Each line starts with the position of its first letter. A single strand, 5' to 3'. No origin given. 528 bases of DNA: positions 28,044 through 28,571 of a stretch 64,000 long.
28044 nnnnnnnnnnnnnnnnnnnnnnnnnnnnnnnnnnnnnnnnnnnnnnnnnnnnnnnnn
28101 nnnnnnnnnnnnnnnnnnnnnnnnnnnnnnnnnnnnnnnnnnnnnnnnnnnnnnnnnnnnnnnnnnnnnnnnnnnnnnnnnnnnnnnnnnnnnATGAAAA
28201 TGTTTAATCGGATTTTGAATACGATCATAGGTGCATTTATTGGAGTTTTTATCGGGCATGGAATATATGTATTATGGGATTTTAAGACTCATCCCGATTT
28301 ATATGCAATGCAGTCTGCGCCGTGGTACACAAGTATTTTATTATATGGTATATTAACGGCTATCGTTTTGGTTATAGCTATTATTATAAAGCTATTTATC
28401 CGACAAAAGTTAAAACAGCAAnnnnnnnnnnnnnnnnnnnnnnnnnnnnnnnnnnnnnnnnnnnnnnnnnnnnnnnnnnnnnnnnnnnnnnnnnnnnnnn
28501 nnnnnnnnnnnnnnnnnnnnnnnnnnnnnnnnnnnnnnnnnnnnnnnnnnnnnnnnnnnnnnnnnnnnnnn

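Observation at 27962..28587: Cargo-carrying MITE-like element inserted exactly between the SD and the ATG of a ferredoxin gene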

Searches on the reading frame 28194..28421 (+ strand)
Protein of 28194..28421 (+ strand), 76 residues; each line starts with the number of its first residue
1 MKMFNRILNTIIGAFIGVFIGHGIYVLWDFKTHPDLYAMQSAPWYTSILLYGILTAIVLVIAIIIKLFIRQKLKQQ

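Call 8: find_encoding_contigs(protein=window:28194-28421:+, flank=10000, max_places=10)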
Protein seq(76 aa) (76 aa): 11 contigs read that carry it; 10 places shown.
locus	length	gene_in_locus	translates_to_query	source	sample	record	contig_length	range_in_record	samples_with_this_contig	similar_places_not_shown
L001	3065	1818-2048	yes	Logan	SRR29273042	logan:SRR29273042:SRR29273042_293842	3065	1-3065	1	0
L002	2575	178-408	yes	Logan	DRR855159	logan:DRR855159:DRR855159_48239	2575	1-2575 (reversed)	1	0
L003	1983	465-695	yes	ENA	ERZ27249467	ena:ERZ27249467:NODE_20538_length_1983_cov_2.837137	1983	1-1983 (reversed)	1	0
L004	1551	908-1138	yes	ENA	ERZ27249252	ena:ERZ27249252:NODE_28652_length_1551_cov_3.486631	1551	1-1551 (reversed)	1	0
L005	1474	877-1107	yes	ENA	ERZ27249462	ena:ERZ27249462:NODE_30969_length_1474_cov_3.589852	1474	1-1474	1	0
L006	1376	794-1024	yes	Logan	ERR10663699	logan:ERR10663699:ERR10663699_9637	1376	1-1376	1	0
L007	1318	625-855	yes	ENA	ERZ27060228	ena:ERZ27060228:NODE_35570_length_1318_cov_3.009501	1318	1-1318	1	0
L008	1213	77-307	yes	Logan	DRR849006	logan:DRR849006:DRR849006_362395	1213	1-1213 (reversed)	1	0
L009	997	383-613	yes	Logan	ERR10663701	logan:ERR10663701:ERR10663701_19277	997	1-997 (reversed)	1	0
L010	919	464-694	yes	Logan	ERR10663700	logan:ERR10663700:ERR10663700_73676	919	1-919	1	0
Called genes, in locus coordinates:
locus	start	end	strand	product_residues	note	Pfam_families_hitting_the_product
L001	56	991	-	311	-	PF13393:tRNA-synt_His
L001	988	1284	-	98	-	PF01371:Trp_repressor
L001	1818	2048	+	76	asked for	-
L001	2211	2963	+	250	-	PF12838:Fer4_7 (faint), PF25160:LdpA_Fe-S-bd (weak), PF13237:Fer4_10, PF13484:Fer4_16 (faint), PF14697:Fer4_21 (weak), PF00037:Fer4 (weak), PF12798:Fer4_3 (faint), PF13187:Fer4_9 (weak)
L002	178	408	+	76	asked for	-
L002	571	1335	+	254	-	PF12838:Fer4_7 (faint), PF14697:Fer4_21 (faint), PF25160:LdpA_Fe-S-bd (weak), PF00037:Fer4 (weak), PF13237:Fer4_10, PF13484:Fer4_16 (faint), PF13187:Fer4_9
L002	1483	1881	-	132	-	-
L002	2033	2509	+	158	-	PF04542:Sigma70_r2 (weak)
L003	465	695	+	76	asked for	-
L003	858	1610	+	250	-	PF14697:Fer4_21 (faint), PF25160:LdpA_Fe-S-bd (weak), PF13237:Fer4_10, PF13484:Fer4_16 (faint), PF00037:Fer4 (weak), PF12838:Fer4_7 (weak), PF13187:Fer4_9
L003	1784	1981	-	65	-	?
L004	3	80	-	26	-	?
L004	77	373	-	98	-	PF01371:Trp_repressor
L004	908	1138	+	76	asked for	-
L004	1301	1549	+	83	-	?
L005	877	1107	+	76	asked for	-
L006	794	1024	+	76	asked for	-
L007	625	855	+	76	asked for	-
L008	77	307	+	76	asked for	-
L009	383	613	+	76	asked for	-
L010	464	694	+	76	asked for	-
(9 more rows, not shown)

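Call 9: search_protein_families(library=pfam, proteins=[window:28194-28421:+], max_evalue=0.1)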
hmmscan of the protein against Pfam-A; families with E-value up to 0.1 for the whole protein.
seq(76 aa): 5 families
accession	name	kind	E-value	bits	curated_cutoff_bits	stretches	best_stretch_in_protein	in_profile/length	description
PF11368.13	DUF3169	-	0.00085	19.4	31.6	1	4-75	5-77/250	Protein of unknown function (DUF3169)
PF13803.12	DUF4184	-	0.0016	18.7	25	1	8-53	101-146/229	Domain of unknown function (DUF4184)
PF05568.16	ASFV_J13L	-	0.01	16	23.6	1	38-68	19-49/189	African swine fever virus J13L protein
PF07332.16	Phage_holin_3_6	-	0.022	15.2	28.4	1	14-75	41-96/116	Putative Actinobacterial Holin-X, holin superfamily III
PF20556.3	DUF6768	-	0.085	13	27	0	6-75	41-101/123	Family of unknown function (DUF6768)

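Call 13: find_homologous_proteins(query=window:28194-28421:+, max_evalue=0.01)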
Query seq(76 aa) (76 aa): 608 proteins with E <= 0.01 among 609 candidates; the best 120 are listed.
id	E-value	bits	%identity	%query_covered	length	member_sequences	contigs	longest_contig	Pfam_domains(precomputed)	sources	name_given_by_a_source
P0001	2.7e-42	159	100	100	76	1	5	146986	-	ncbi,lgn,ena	-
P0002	6.0e-41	155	97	100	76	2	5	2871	-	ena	-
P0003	2.7e-37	143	87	100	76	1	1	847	-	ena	-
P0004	4.6e-37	143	87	100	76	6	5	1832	-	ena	-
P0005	9.9e-37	142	86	100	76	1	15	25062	-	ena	-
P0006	2.8e-36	140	87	100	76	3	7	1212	-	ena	-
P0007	7.9e-36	139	87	100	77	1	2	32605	-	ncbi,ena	-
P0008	3.1e-35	137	80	100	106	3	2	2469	-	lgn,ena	-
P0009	3.4e-35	137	80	100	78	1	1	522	-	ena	-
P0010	4.0e-35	137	82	100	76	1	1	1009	-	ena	-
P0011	5.7e-35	136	80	100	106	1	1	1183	-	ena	-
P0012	7.1e-35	136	80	100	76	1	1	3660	-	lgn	-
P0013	9.4e-35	135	87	99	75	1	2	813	-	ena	-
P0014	1.2e-34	135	82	100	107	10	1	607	-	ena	-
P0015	2.0e-34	134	84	99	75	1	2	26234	-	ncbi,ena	-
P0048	3.2e-31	124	82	72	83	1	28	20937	-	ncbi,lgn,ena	-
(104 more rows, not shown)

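Call 17: find_encoding_contigs(protein=P0005, flank=3000, max_places=10)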
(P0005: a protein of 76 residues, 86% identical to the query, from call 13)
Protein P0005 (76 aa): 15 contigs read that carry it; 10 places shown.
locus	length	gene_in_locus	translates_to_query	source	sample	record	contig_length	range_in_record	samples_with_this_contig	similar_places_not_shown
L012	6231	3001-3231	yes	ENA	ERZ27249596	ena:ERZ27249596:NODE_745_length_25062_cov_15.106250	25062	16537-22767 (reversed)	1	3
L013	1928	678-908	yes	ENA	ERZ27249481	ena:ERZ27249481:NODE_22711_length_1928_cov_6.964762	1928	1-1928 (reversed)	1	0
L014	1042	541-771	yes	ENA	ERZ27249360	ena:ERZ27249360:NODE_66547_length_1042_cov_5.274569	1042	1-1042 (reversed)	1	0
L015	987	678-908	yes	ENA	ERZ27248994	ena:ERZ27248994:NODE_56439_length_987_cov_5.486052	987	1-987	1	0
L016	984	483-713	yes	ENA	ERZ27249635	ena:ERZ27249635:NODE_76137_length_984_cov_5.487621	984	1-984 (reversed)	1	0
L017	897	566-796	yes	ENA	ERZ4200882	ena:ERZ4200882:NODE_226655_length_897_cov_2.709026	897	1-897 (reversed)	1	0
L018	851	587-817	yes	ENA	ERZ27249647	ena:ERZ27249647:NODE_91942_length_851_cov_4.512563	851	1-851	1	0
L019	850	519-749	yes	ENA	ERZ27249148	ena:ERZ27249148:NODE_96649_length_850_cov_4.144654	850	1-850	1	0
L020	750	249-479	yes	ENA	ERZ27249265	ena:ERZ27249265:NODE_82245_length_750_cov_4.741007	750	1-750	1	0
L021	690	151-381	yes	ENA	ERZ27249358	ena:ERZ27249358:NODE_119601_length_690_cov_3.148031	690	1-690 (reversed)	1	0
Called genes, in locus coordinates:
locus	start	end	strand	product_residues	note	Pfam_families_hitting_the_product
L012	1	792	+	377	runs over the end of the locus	PF13784:Fic_N, PF02661:Fic, PF13412:HTH_24 (weak)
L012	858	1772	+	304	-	PF00890:FAD_binding_2 (weak), PF01134:GIDA (weak), PF01266:DAO (faint), PF01494:FAD_binding_3, PF01946:Thi4 (faint), PF03486:HI0933_like (faint), PF07992:Pyr_redox_2 (weak), PF12831:FAD_oxidored, +2 more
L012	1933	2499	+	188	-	PF13302:Acetyltransf_3, PF00583:Acetyltransf_1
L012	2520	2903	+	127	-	PF20092:DUF6483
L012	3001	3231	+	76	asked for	-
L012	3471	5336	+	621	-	PF01381:HTH_3 (weak)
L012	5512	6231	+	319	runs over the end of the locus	-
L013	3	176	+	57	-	?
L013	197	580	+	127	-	PF20092:DUF6483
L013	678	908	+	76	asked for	-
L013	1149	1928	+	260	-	?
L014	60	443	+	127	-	PF20092:DUF6483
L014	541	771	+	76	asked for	-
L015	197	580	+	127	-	PF20092:DUF6483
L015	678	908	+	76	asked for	-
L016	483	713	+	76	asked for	-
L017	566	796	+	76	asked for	-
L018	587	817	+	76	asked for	-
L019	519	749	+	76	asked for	-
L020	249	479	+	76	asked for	-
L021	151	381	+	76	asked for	-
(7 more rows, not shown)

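Call 18: find_encoding_contigs(protein=P0048, flank=3000, max_places=10)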
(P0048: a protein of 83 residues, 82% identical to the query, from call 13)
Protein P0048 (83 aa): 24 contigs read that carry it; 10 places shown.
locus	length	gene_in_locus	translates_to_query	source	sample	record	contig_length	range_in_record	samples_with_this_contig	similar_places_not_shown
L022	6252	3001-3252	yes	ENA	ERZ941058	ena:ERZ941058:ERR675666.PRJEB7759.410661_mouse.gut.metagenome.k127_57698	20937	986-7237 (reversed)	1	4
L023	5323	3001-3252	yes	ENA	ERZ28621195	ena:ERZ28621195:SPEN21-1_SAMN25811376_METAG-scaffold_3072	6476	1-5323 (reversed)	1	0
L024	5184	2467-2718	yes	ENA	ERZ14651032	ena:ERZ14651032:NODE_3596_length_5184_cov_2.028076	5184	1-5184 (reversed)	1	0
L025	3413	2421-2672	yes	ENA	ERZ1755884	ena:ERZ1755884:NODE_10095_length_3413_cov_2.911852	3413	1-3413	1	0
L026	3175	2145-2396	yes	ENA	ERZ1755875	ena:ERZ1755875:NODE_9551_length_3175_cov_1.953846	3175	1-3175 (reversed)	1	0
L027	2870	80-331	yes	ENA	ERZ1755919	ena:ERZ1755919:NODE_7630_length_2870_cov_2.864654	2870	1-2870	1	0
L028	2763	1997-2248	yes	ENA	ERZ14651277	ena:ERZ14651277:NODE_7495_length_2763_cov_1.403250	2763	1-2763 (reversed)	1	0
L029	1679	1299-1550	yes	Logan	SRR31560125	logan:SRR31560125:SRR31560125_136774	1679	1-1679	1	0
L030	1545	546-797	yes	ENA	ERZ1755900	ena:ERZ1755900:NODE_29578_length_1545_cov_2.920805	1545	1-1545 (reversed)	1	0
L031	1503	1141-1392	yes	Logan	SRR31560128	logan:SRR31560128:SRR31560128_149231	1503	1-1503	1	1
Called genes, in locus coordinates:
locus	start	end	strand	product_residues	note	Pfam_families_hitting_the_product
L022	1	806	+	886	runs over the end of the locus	PF00512:HisKA, PF02518:HATPase_c, PF00072:Response_reg, PF02645:DegV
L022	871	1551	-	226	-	-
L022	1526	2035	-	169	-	PF04542:Sigma70_r2, PF04545:Sigma70_r4 (faint), PF08281:Sigma70_r4_2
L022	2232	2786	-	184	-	-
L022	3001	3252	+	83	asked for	-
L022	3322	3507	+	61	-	-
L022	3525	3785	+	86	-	PF07875:Coat_F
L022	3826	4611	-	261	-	PF00005:ABC_tran, PF02463:SMC_N (weak), PF13304:AAA_21 (faint)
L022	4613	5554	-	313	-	PF02653:BPD_transp_2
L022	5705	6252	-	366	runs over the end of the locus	PF04392:ABC_sub_bind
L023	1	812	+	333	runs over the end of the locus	PF02645:DegV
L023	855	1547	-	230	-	-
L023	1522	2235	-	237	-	PF04542:Sigma70_r2, PF08281:Sigma70_r4_2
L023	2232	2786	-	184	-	-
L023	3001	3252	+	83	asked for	-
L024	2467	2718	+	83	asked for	-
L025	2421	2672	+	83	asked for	-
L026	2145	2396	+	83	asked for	-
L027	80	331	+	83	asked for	-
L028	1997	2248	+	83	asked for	-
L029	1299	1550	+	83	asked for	-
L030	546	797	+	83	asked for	-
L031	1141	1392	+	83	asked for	-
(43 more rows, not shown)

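Call 26: search_protein_families(library=ncbifam, proteins=[window:28194-28421:+], max_evalue=0.01)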
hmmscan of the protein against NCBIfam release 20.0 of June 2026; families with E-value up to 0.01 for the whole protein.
seq(76 aa): 1 family
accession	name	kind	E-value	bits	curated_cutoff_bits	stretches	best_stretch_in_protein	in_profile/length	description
NF033218.1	anchor_AmaP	equivalog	0.001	18.9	55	1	1-72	1-74/166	alkaline shock response membrane anchor protein AmaP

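Call 36: find_encoding_contigs(protein=P0002, flank=3000, max_places=10)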
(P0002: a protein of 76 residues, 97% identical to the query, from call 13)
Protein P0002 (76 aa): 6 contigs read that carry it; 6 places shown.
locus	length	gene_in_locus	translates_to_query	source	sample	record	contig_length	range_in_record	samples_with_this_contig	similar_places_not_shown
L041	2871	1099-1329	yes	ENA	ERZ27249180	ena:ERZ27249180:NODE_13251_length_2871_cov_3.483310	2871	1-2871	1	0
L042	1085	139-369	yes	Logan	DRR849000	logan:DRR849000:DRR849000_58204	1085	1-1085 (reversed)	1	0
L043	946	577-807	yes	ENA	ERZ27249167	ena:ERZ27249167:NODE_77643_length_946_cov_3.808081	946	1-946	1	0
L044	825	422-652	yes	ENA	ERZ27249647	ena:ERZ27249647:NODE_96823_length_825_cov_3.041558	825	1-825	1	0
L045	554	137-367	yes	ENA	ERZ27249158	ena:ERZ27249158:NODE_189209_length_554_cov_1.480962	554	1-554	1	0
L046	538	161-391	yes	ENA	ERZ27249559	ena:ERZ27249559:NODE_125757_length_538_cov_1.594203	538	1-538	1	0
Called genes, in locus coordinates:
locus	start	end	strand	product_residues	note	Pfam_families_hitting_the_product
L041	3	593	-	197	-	?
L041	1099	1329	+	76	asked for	-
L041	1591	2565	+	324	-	PF00532:Peripla_BP_1, PF13407:Peripla_BP_4, PF13458:Peripla_BP_6 (weak), PF13377:Peripla_BP_3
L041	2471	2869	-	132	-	?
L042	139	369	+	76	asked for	-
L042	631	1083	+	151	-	?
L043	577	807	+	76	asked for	-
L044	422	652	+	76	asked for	-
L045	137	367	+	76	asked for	-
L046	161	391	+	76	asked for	-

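Call 55: search_protein_families(library=phrogs, proteins=[window:28194-28421:+], max_evalue=0.01)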
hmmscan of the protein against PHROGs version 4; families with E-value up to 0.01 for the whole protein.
seq(76 aa): 0 families

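Call 56: search_protein_families(library=padloc, proteins=[window:28194-28421:+], max_evalue=0.01)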
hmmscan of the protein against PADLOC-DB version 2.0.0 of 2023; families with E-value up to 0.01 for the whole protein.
seq(76 aa): 0 families

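Call 68: search_solved_structures(query=window:28194-28421:+, max_evalue=1)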
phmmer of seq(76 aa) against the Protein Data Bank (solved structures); distinct sequences matched with E-value up to 1: 0.

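Call 71: find_encoding_contigs(protein=P0007, flank=4000, max_places=4)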
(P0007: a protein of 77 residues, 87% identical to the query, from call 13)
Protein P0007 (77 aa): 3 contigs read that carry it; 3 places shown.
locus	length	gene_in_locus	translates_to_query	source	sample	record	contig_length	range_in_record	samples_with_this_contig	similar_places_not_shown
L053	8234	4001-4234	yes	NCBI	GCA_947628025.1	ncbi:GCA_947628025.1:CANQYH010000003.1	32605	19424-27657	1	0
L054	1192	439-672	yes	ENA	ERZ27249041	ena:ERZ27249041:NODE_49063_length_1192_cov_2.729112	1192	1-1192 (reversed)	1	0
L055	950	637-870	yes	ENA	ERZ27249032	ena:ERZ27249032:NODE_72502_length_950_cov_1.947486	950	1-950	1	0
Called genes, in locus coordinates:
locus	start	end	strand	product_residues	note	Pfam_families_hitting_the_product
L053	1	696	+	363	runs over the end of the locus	PF00465:Fe-ADH (weak), PF13685:Fe-ADH_2 (weak), PF01761:DHQ_synthase, PF24621:DHQS_C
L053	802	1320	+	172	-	PF01252:Peptidase_A8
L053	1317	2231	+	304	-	PF00849:PseudoU_synth_2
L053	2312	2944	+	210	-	PF13189:Cytidylate_kin2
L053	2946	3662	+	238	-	PF05857:TraX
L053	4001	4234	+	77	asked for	-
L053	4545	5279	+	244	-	PF01171:ATP_bind_3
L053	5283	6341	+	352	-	PF02899:Phage_int_SAM_1 (faint), PF00589:Phage_integrase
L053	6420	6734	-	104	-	PF01476:LysM (weak)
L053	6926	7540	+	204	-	PF01726:LexA_DNA_bind, PF00717:Peptidase_S24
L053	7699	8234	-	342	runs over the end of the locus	PF01381:HTH_3, PF12844:HTH_19, PF13443:HTH_26 (faint), PF13560:HTH_31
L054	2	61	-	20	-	?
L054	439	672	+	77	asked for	-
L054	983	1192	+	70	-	?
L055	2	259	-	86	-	?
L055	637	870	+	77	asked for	-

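Call 75: predict_structure(alignment_id=A4)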
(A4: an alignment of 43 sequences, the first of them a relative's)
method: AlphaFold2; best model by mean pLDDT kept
length: 76 residues; sequences in the alignment: 43
mean_pLDDT: 88.0   pTM: 0.67
mean pLDDT of the five models: 88.0, 87.3, 87.1, 85.5, 83.7
residues with pLDDT >= 90: 41; 70-90: 32; 50-70: 3; < 50: 0
segments of 3 or more residues with pLDDT < 50: none
pLDDT, mean of each block of 10 residues (from residue 1): 86 93 93 84 84 93 90 77
secondary structure, 60 per line:
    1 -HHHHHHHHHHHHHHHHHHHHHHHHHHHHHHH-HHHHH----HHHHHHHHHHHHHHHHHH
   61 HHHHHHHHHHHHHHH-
elements in order: H2-32 H34-38 H43-75
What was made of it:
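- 28194..28424 (+): Passenger gene for a 76-aa protein with two transmembrane helices. It belongs to a conserved, uncharacterised clostridial family with the invariant loop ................. The AlphaFold2 model is a helical hairpin with pLDDT 88 (call 75).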

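Call 80: fold_search(model_id=the predicted structure, library=pdb)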
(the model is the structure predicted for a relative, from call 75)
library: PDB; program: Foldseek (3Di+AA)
matches with E <= 10: 26; with E <= 0.001: 0
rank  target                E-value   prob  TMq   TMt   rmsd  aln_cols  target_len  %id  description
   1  1wle_A                1.4e+00  0.82  0.70  0.13   2.3        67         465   15  Crystal Structure of mammalian mitochondrial seryl-tRNA synthetase complexed with seryl-adenylate (released 2005-09-06)
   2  8t4f_B                5.0e+00  0.11  0.44  0.10   5.3        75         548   11  Transporter associated with antigen processing (TAP) bound to the 9-mer peptide RRYQKSTEL (released 2024-06-19)
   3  1l6t_MODEL_1_A        5.7e+00  0.21  0.61  0.59   3.1        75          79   20  STRUCTURE OF ALA24/ASP61 TO ASP24/ASN61 SUBSTITUTED SUBUNIT C OF ESCHERICHIA COLI ATP SYNTHASE (released 2002-07-24)
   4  7dny_A                6.1e+00  0.12  0.48  0.09   4.4        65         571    8  Cryo-EM structure of the human ABCB6 (coproporphyrin III-bound) (released 2022-06-22)
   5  5y9o_A                6.1e+00  0.08  0.36  0.12   5.9        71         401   15  The apo structure of Legionella pneumophila WipA (released 2018-05-16)
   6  5j0i                  6.5e+00  0.35  0.76  0.79   2.3        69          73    7  De novo design of protein homo-oligomers with modular hydrogen bond network-mediated specificity (released 2016-05-25)
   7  5ng5_A                6.5e+00  0.09  0.45  0.14   5.5        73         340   12  multi-drug efflux; membrane transport; RND superfamily; Drug resistance (released 2017-04-19)
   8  5y9o_B                7.0e+00  0.08  0.38  0.12   5.6        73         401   15  The apo structure of Legionella pneumophila WipA (released 2018-05-16)
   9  4a55_B                7.5e+00  0.33  0.79  0.45   2.1        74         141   11  Crystal structure of p110alpha in complex with iSH2 of p85alpha and the inhibitor PIK-108 (released 2011-12-28)
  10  7sgr_A                7.5e+00  0.20  0.67  0.09   4.1        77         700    9  Structure of hemolysin A secretion system HlyB/D complex (released 2022-09-14)
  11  6s1k_E                7.5e+00  0.18  0.67  0.53   3.1        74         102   16  E. coli Core Signaling Unit, carrying QQQQ receptor mutation (released 2020-01-22)
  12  3mtt                  8.0e+00  0.10  0.49  0.27   4.8        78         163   14  Crystal structure of iSH2 domain of human p85beta, Northeast Structural Genomics Consortium Target HR5531C (released 2010-05-19)
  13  6pyu_B                8.0e+00  0.09  0.45  0.27   5.0        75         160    9  Human PI3Kdelta in complex with Compound 4-2 ((3S)-1'-(cyclopropanecarbonyl)-5-(quinoxalin-6-yl)spiro[indole-3,2'-pyrr (released 2019-08-28)
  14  7u2b_B                8.5e+00  0.25  0.73  0.14   2.6        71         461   17  Cryo-electron microscopy structure of human mt-SerRS in complex with mt-tRNA(GCU-TL) (released 2022-09-14)
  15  3r84_G                8.5e+00  0.21  0.73  0.71   3.2        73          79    7  Structure of the Mediator head subcomplex Med11/22 (released 2011-04-27)
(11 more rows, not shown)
